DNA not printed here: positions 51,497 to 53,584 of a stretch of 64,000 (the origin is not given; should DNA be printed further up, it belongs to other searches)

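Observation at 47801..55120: Partial type VI secretion cluster (tssE-tssF-tssG-tssH only) next to a defence-like island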

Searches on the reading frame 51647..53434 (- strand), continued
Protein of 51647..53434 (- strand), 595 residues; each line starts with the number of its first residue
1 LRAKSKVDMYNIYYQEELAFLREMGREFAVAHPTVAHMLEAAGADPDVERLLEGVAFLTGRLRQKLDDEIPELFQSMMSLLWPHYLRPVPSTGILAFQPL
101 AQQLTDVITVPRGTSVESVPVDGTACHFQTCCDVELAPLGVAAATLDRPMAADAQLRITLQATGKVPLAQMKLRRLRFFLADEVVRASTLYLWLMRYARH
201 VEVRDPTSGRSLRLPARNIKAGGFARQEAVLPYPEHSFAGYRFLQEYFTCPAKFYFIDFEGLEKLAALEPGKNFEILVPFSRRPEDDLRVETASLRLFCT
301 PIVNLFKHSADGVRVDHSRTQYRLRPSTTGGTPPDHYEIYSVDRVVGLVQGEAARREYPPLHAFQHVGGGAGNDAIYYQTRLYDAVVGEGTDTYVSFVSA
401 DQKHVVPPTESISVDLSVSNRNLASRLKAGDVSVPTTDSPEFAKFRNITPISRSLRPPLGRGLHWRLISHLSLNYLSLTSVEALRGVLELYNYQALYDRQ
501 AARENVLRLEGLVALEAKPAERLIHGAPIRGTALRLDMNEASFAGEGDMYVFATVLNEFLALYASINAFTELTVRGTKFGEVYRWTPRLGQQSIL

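Call 50: search_dna_similar(query=window:51647-53410:-, collection=plasmids, mode=protein, max_rows=25)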
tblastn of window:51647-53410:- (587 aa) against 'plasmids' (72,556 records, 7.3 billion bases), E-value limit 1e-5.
Records with a match: 583; places in all: 633; records where one place covers at least 80% of the query: 570.
Best place of each record, by identity: <60% 583.
By first word of the organism name: Ralstonia 126; Rhizobium 94; Escherichia 78; Campylobacter 38; Burkholderia 25; Leisingera 18; Vibrio 15; Pantoea 14; Rahnella 12; Cronobacter 12; and 57 more.
By predicted mobility (MOB-suite, as given by PLSDB): non-mobilizable 282; conjugative 161; mobilizable 140.
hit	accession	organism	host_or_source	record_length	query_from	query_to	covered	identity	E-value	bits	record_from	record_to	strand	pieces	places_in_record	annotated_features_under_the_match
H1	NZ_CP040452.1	Halomonas sp. PA16-9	-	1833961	1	587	100%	42.3%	2e-119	457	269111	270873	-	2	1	none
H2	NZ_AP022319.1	Burkholderia sp. THE68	Togo hemipterus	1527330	1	587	100%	41.6%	2e-126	416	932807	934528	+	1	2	none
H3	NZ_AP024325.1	Caballeronia sp. NK8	-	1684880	1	587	100%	41.6%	4e-126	416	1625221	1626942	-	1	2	none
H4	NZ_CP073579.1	Photobacterium sp. GJ3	-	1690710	2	587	100%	41.5%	7e-150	484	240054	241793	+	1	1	record has no annotation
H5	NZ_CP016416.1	Vibrio scophthalmi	Paralichthys olivaceus,cell culture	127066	3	587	100%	41.2%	4e-94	455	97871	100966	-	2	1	IS4 family transposase | tssG: type VI secretion system baseplate subunit TssG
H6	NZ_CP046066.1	Vibrio sp. THAF191d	pure culture,Surface of a polyethylene ...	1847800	5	587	99%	41.2%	2e-146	474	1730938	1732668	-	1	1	none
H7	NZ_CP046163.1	Vibrio sp. THAF191c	pure culture,Surface of a polyethylene ...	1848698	5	587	99%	41.2%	2e-146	474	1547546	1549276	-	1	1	none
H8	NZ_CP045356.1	Vibrio sp. THAF64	pure culture,Surface of a sandy ...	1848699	5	587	99%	41.2%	2e-146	474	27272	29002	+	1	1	none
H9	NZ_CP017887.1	Pseudomonas frederiksbergensis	whole organism,glacial stream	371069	2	587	100%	40.8%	1e-133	437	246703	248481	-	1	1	tssF: type VI secretion system baseplate subunit TssF | tssG: type VI secretion system baseplate subunit TssG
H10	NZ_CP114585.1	Salinivibrio proteolyticus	-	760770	5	587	99%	40.9%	9e-136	444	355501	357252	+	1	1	tssF: type VI secretion system baseplate subunit TssF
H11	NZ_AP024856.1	Photobacterium toruni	-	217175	5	587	99%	40.6%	5e-137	447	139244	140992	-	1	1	tssF: type VI secretion system baseplate subunit TssF | tssG: type VI secretion system baseplate subunit TssG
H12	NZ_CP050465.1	Vibrio campbellii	single cell,seawater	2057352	5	587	99%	40.1%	1e-141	461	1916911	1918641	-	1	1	none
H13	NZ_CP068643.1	Vibrio parahaemolyticus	Penaeus vannamei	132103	5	587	99%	39.9%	1e-138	452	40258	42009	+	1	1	tssF: type VI secretion system baseplate subunit TssF | tssG: type VI secretion system baseplate subunit TssG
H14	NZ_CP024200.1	Thalassospira marina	-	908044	5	587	99%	39.8%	2e-136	445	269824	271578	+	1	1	tssF: type VI secretion system baseplate subunit TssF | tssG: type VI secretion system baseplate subunit TssG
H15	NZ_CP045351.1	Vibrio aquimaris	pure culture,Non-filtered water from ...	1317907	5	587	99%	39.6%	5e-142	462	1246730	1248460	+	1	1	none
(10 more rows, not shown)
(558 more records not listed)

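Call 52: search_protein_families(library=pfam, proteins=[L016:6999-9419:+, L016:5847-6626:+, L016:4438-5745:+, L016:1723-4167:+, L010:16952-19693:+, L010:8099-9802:+, L010:5794-7260:+, L020:8664-9263:-, L016:17444-18097:+], max_evalue=0.001)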
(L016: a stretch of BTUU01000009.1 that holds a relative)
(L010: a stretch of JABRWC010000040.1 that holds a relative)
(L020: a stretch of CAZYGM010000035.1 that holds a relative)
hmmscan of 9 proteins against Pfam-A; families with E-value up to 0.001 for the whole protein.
L016:6999-9419:+ (806 aa): 2 families
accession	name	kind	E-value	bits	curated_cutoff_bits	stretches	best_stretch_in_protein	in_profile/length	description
PF00498.31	FHA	-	5.3e-21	75.3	20.7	1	85-148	1-67/67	FHA domain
PF16697.10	Yop-YscD_cpl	-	1.2e-10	42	33.2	1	81-154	15-90/94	Inner membrane component of T3SS, cytoplasmic domain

L016:5847-6626:+ (259 aa): 0 families

L016:4438-5745:+ (435 aa): 2 families
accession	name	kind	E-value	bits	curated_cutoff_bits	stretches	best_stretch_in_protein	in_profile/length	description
PF22580.2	KYNU_C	-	8.9e-23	80.6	27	1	338-425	1-90/90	Kynureninase C-terminal domain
PF00266.25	Aminotran_5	-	1e-13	51.5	21.5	1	56-379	10-317/371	Aminotransferase class-V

L016:1723-4167:+ (814 aa): 1 family
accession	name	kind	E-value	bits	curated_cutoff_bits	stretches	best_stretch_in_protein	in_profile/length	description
PF00082.27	Peptidase_S8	-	3e-49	168.3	21.8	1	181-424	2-288/288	Subtilase family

L010:16952-19693:+ (913 aa): 7 families
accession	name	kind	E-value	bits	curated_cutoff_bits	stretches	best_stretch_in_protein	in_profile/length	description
PF00069.31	Pkinase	-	1.5e-39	136.4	31.7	1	43-312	1-255/263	Protein kinase domain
PF07714.23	PK_Tyr_Ser-Thr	-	1.2e-27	97.2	23.1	1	46-310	4-250/258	Protein tyrosine and serine/threonine kinase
PF13432.12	TPR_16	-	1.9e-09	38.2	32.7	1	553-607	3-57/65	Tetratricopeptide repeat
PF00515.34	TPR_1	-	6.5e-05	23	27.8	0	414-436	8-30/34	Tetratricopeptide repeat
PF03109.22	ABC1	-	0.00021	21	22.9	0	169-206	181-218/244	ABC1 atypical kinase-like domain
PF01636.29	APH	-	0.00024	21.4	23.2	1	165-202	159-197/239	Phosphotransferase enzyme family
PF13431.12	TPR_17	-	0.00093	19.7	24.4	0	573-601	5-33/34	Tetratricopeptide repeat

L010:8099-9802:+ (567 aa): 1 family
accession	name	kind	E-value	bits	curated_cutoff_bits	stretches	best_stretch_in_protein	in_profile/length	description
PF16949.11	ABC_tran_2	-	9.3e-111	371.7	25.7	1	35-566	4-541/542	Putative ATP-binding cassette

L010:5794-7260:+ (488 aa): 0 families

L020:8664-9263:- (199 aa): 4 families
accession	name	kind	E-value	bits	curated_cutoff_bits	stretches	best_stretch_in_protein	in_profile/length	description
PF04542.20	Sigma70_r2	-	4.8e-13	49.1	24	1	48-108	4-69/71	Sigma-70 region 2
PF08281.18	Sigma70_r4_2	-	4.3e-12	45.9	25.7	1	141-189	6-54/54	Sigma-70, region 4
PF04545.22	Sigma70_r4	-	1.8e-11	43.8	24.1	1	144-191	3-50/50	Sigma-70, region 4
PF07638.17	Sigma70_ECF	-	0.00034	21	21.1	0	143-182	133-172/185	ECF sigma factor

L016:17444-18097:+ (217 aa): 0 families

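Call 77: search_protein_representatives(alignment_id=A1)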
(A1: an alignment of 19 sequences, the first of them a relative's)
Query: 19 sequences, 495 profile positions. Proteins with E-value up to 0.001 (for the whole library): 7656; up to 1e-10: 5759; up to 1e-30: 2708. The best 150 are listed.
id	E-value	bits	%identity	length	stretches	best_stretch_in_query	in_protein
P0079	5.3e-299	1008.4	-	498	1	2-495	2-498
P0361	2.2e-200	683.1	-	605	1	45-495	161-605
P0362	4.0e-192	655.9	-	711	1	60-494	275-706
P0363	1.0e-190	651.2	-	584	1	48-494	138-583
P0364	3.2e-190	649.6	-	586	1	68-495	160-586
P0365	7.9e-188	641.7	-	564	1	60-494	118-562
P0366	1.3e-180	617.9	-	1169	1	17-494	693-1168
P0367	5.0e-180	615.9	-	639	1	18-487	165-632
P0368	3.2e-179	613.3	-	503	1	3-493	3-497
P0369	4.5e-178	609.5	-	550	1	75-494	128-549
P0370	6.2e-178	609.0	-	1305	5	94-458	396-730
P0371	2.4e-177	607.1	-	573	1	69-493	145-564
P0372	1.7e-172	591.1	-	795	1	17-494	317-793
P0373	6.9e-172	589.1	-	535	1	80-492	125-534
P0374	2.2e-169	580.9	-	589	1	54-493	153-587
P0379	3.0e-164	563.9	-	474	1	45-494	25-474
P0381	5.8e-164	562.9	-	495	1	2-493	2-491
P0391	4.1e-153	527.2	-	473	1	40-493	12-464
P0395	8.7e-150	516.2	-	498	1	7-492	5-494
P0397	1.9e-147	508.5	-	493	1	49-492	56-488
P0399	2.3e-147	508.2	-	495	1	45-492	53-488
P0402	1.7e-145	502.0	-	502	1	41-494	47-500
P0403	7.3e-145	499.9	-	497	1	18-493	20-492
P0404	6.9e-144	496.7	-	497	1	10-494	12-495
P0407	4.9e-142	490.6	-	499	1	1-492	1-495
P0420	2.2e-135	468.7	-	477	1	47-494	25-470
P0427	4.6e-133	461.0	-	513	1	15-493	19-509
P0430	1.9e-131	455.7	-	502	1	7-492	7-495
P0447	5.2e-125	434.5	-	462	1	58-494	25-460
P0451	6.2e-124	430.9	-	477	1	68-494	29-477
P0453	9.9e-124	430.2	-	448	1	60-494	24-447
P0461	1.5e-121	423.1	-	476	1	67-493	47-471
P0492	2.1e-116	406.0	-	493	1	69-493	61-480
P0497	5.8e-116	404.6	-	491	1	80-495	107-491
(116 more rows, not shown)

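Call 79: list_cluster_members(proteins=[P0399, P0403, P0404, P0420, P0427, P0430, P0451, P0461, P0492, P0497])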
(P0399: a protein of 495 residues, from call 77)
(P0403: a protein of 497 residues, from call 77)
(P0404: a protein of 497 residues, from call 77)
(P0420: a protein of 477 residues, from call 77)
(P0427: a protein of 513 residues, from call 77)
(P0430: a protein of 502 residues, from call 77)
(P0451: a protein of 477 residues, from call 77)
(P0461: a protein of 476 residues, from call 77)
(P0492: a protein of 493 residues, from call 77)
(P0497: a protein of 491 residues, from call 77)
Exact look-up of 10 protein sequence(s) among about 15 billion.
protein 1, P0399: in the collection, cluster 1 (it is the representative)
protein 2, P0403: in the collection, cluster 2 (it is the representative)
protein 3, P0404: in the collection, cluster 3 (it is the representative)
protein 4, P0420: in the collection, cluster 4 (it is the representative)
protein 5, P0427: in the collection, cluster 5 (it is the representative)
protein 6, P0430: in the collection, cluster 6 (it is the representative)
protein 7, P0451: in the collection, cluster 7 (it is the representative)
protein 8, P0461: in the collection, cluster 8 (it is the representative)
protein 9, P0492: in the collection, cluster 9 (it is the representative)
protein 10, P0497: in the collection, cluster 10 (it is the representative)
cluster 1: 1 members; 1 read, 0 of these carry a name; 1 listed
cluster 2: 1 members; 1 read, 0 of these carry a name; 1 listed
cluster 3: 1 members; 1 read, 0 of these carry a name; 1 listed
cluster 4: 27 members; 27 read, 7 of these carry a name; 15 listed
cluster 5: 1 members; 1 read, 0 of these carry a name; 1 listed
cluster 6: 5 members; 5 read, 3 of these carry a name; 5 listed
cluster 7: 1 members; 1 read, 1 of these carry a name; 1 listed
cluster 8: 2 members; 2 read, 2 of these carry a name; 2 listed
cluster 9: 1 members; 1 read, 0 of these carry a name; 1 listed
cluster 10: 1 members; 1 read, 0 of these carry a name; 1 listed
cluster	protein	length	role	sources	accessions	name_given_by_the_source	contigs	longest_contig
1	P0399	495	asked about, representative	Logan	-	-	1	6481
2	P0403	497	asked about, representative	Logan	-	-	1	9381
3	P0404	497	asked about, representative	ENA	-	-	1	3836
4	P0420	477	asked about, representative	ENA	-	-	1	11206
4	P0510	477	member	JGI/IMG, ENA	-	type VI secretion system protein ImpC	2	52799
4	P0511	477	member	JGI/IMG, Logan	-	type VI secretion system protein ImpC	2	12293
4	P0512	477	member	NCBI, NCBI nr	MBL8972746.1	MAG: type VI secretion system contractile sheath large subunit [Myxococcales bacterium] | type VI secretion system contractile sheath large subunit [Myxococcales bacterium]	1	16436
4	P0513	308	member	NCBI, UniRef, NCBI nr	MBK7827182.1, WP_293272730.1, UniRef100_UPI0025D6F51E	type VI secretion system contractile sheath large subunit [Nannocystis sp.] | type VI secretion system contractile sheath domain-containing protein n=1 Tax=Nannocystis ...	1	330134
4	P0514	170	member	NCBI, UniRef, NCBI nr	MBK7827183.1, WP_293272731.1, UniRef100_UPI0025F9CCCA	hypothetical protein [Nannocystis sp.] | hypothetical protein n=1 Tax=Nannocystis sp. TaxID=1962667 RepID=UPI0025F9CCCA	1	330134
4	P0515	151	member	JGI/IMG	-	type VI secretion system protein ImpC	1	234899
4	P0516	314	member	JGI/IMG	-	type VI secretion system protein ImpC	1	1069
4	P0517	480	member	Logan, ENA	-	-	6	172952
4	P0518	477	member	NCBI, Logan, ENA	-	-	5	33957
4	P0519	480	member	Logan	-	-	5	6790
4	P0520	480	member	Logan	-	-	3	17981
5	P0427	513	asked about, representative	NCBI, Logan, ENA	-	-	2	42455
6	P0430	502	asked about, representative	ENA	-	-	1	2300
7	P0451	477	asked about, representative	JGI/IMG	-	type VI secretion system protein ImpC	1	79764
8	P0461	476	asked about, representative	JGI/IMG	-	type VI secretion system protein ImpC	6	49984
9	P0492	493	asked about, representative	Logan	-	-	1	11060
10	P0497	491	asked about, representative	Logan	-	-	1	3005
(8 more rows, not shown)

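Call 86: search_solved_structures(query=window:51647-53410:-, max_evalue=0.001)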
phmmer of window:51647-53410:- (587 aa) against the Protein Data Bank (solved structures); distinct sequences matched with E-value up to 0.001: 1.
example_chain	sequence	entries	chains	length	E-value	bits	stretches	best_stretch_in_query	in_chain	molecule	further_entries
6giy_A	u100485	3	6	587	2.3e-93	317.3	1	5-578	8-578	TssF | Putative type VI secretion protein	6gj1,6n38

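Call 88: find_encoding_contigs(protein=P0427, flank=10000, max_places=2)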
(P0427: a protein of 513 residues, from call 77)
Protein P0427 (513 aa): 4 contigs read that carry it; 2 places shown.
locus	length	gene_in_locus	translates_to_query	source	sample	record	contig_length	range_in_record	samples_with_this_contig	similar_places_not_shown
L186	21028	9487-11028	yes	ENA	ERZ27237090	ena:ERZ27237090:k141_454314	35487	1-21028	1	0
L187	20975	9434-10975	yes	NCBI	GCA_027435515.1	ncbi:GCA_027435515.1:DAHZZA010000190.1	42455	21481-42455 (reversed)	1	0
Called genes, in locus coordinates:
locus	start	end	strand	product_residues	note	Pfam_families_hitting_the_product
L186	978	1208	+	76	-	PF04255:DUF433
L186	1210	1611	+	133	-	PF18480:DUF5615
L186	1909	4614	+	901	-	PF02861:Clp_N (weak), PF23569:NBD_SMAX1 (weak), PF00004:AAA, PF17871:AAA_lid_9, PF00004:AAA (weak), PF07724:AAA_2, PF07728:AAA_5, PF10431:ClpB_D2-small, +6 more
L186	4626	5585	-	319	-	PF00704:Glyco_hydro_18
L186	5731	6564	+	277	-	PF06439:3keto-disac_hyd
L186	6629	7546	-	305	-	PF16697:Yop-YscD_cpl (weak), PF00498:FHA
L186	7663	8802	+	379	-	PF06812:ImpA_N, PF16989:T6SS_VasJ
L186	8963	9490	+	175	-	PF05591:T6SS_VipA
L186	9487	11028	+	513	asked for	PF05943:VipB, PF18945:VipB_2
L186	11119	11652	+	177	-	PF05638:T6SS_HCP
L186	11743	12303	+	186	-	PF04965:GPW_gp25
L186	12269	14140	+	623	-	PF05947:T6SS_TssF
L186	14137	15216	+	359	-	PF06996:T6SS_TssG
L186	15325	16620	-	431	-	PF14331:IcmF-related_N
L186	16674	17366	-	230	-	PF09850:DotU (weak)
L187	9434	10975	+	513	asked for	PF05943:VipB, PF18945:VipB_2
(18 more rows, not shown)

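Call 98: list_cluster_members(proteins=[P0381, P0368, P0379, P0391, P0395, P0397, P0402, P0407, P0447, P0453])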
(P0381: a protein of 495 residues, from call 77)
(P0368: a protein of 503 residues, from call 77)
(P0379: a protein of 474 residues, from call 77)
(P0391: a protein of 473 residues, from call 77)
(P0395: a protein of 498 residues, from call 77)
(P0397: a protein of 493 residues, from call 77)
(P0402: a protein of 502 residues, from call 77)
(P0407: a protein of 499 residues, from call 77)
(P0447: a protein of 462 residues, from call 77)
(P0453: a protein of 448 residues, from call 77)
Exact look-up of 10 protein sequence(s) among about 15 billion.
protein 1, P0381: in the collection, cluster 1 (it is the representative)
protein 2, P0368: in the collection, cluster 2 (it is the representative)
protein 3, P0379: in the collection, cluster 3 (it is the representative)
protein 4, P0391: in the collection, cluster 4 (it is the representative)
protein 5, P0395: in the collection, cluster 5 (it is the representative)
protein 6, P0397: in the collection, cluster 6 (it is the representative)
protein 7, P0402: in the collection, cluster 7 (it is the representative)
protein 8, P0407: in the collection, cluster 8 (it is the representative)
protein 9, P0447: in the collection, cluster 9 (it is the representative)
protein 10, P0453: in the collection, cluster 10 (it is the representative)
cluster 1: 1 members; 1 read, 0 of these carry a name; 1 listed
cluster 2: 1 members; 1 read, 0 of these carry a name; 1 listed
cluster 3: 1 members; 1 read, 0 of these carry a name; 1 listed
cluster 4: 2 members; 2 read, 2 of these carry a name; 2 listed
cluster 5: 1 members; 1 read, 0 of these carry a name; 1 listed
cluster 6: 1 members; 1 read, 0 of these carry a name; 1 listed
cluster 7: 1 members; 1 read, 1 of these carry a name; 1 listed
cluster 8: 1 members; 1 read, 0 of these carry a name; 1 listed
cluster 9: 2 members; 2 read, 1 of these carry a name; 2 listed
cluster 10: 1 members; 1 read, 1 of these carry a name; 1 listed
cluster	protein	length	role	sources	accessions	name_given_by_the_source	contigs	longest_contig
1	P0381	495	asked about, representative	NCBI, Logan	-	-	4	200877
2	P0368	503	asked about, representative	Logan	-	-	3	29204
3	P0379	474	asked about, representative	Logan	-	-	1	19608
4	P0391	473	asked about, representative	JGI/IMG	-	type VI secretion system protein ImpC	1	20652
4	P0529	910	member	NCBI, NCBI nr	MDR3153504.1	MAG: type VI secretion system contractile sheath large subunit [Deltaproteobacteria ... | type VI secretion system contractile sheath large subunit [Deltaproteobacteria bacterium]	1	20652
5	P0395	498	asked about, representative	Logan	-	-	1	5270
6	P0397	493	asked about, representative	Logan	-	-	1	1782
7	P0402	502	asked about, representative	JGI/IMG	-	type VI secretion system protein ImpC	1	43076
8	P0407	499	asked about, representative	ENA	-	-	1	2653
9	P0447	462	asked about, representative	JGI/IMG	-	type VI secretion system protein ImpC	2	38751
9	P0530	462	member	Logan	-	-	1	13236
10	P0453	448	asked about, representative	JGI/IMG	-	type VI secretion system protein ImpC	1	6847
